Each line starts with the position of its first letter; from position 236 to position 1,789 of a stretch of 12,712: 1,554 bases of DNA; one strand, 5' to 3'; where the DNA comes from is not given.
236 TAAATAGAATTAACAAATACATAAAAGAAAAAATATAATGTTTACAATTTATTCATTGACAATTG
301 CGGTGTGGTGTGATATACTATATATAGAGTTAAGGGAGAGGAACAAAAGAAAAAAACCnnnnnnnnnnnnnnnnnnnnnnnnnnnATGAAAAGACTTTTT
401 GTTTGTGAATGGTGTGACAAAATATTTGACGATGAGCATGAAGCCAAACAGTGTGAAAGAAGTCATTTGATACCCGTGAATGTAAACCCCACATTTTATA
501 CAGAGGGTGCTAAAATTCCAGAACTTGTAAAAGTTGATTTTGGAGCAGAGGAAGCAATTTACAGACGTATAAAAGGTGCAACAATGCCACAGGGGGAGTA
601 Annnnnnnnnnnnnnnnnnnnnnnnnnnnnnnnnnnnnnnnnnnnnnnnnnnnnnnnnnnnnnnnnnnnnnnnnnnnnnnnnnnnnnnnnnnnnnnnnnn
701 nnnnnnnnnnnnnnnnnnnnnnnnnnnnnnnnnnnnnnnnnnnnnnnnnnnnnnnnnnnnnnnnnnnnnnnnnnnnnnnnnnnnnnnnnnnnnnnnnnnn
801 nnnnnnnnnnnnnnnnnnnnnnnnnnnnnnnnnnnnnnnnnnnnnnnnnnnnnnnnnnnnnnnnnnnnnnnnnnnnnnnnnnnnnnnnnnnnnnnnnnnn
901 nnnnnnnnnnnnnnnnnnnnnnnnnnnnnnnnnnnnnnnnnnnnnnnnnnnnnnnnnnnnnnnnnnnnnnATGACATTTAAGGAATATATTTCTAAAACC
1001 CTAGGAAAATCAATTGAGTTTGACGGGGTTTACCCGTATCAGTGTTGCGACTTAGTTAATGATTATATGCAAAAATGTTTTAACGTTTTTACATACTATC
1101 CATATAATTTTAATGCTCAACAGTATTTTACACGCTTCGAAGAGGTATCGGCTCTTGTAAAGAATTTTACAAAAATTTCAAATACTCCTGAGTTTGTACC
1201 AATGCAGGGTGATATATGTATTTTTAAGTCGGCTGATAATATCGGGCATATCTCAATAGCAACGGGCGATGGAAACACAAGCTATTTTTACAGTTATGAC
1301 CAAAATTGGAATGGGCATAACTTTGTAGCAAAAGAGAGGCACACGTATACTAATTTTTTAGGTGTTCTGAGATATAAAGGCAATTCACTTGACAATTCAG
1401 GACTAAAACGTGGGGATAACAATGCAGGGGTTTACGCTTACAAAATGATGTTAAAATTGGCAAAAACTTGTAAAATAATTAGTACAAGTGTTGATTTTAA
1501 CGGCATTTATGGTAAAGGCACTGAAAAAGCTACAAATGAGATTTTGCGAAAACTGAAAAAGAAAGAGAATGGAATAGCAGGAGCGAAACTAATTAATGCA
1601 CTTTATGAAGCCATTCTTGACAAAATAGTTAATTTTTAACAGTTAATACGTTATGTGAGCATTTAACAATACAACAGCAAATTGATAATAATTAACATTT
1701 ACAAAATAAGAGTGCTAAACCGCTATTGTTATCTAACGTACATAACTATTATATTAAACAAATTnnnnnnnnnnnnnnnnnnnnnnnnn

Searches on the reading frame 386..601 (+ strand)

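Call 9: search_protein_families(library=phrogs, proteins=[window:386-601:+], max_evalue=0.01)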
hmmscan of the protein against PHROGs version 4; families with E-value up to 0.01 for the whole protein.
window:386-601:+ (71 aa): 1 family
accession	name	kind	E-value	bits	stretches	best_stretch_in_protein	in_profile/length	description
phrog_32948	-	unknown function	0.0066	17.6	1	3-27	34-58/124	-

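Call 30: search_protein_families(library=pfam, proteins=[window:386-601:+], max_evalue=1)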
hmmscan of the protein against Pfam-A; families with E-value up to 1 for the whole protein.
window:386-601:+ (71 aa): 2 families
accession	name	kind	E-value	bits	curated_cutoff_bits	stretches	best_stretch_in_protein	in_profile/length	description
PF23447.1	DUF7128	-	0.018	15.3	25.7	1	5-25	13-33/44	Domain of unknown function (DUF7128)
PF17772.7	zf-MYST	-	0.12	12.5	28.8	1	2-22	30-50/55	MYST family zinc finger domain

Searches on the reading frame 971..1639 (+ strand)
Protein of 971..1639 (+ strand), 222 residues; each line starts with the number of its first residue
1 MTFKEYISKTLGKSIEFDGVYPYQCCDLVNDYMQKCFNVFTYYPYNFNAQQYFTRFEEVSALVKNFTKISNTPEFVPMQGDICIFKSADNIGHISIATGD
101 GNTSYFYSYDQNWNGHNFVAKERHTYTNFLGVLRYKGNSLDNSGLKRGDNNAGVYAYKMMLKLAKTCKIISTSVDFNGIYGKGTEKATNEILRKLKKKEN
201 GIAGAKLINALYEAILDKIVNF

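Call 9: search_protein_families(library=phrogs, proteins=[window:971-1639:+], max_evalue=0.01)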
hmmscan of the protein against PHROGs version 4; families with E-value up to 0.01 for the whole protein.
window:971-1639:+ (222 aa): 13 families
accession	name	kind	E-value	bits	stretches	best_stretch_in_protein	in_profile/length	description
phrog_8781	-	lysis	3.2e-28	99.9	1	2-141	8-143/178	endolysin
phrog_635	-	lysis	1.3e-23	84.7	1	3-132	10-138/463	endolysin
phrog_7887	-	lysis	2e-21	77.8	1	3-137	7-140/238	endolysin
phrog_489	-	lysis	5e-15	56.3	1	4-122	9-121/459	endolysin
phrog_759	-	other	5.6e-15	56.1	1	6-134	19-142/625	tail associated cell-wall hydrolase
phrog_37633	-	lysis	6.1e-09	36.2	1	6-137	11-134/375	endolysin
phrog_12367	-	lysis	3e-08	34.6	1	3-118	10-122/252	endolysin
phrog_7470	-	lysis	2.3e-06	27.6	1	6-97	10-103/532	amidase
phrog_297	-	lysis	2.1e-05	25.5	1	2-104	98-174/176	holin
phrog_9680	-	moron, auxiliary metabolic gene and host takeover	0.0001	22.3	1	10-110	244-336/471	host range and adsorption protein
phrog_4855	-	lysis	0.00082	20.2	1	6-127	2-119/169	endolysin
phrog_33679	-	lysis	0.0035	18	1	4-93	8-96/286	endolysin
phrog_1224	-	head and packaging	0.0094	16.2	0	170-212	23-65/438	endolysin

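Call 113: search_dna_similar(query=window:971-1636:+, collection=phages, mode=protein, max_evalue=0.00001, max_rows=15)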
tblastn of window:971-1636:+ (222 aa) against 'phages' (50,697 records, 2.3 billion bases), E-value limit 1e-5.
Records with a match: 469; places in all: 503; records where one place covers at least 80% of the query: 0.
Best place of each record, by identity: <60% 469.
By first word of the organism name: Staphylococcus 433; Enterococcus 27; Phietavirus 2; Lactococcus 2; Bacteriophage 2; Escherichia 2; Xanthomonas 1.
By host as written in the record: Staphylococcus aureus 171; - 57; Staphylococcus sp. 20; Staphylococcus pseudintermedius 16; Enterococcus faecalis ATCC 29212 10; Staphylococcus epidermidis 9; Enterococcus faecalis 8; Staphylococcus carnosus TM300 6; and 115 more.
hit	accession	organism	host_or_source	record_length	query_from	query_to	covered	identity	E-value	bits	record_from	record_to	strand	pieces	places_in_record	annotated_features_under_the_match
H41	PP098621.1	Staphylococcus phage 2339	Staphylococcus aureus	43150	5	168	74%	29.5%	6e-9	61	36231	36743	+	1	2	lysin N-acetylmuramoyl-L-alanine amidase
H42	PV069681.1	Staphylococcus phage vB_Sau_IS1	Staphylococcus aureus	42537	5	168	74%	29.5%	8e-9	61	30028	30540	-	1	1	tail associated cell-wall hydrolase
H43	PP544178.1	Staphylococcus phage vB_SauS_26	Staphylococcus aureus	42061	5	168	74%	29.5%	4e-8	59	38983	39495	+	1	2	glucosaminidase domain-containing protein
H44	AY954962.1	Staphylococcus phage 71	-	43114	5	168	74%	29.5%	4e-8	59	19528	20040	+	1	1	ORF004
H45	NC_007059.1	Staphylococcus phage 71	Staphylococcus aureus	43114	5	168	74%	29.5%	4e-8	59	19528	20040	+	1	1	tail associated cell-wall hydrolase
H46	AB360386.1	Phietavirus MR11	-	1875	5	168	74%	28.9%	4e-8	58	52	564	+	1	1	61: tail tip protein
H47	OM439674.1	Staphylococcus phage vB_SauS_Mh15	Staphylococcus aureus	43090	5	168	74%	28.9%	5e-8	58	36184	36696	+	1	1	glucosaminidase domain-containing protein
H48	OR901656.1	Staphylococcus phage SAP71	Staphylococcus aureus SA71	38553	5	168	74%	28.9%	6e-8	58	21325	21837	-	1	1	glucosaminidase domain-containing protein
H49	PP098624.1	Staphylococcus phage 7206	Staphylococcus aureus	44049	5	168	74%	28.9%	6e-8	58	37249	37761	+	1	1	lysin N-acetylmuramoyl-L-alanine amidase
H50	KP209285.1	Staphylococcus phage phiNM4-gamma4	Staphylococcus aureus subsp. aureus ...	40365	5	168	74%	28.9%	6e-8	58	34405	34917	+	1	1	record has no annotation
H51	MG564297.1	Staphylococcus phage UPMK_2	methicillin-resistant Staphylococcus ...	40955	5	168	74%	28.9%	6e-8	58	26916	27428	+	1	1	mannosyl-glycoprotein endo-beta-N-acetylglucosaminidase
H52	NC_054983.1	Staphylococcus phage UPMK_2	methicillin-resistant Staphylococcus ...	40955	5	168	74%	28.9%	6e-8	58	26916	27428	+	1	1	tail associated cell-wall hydrolase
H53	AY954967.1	Staphylococcus phage 92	-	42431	5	168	74%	28.9%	6e-8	58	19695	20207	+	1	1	ORF004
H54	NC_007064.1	Staphylococcus phage 92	Staphylococcus aureus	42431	5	168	74%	28.9%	6e-8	58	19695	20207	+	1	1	tail associated cell-wall hydrolase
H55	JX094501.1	Staphylococcus phage SA13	Staphylococcus aureus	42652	5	168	74%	28.9%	6e-8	58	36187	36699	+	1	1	putative N-acetylmuramoyl-L-alanine amidase/tail tip protein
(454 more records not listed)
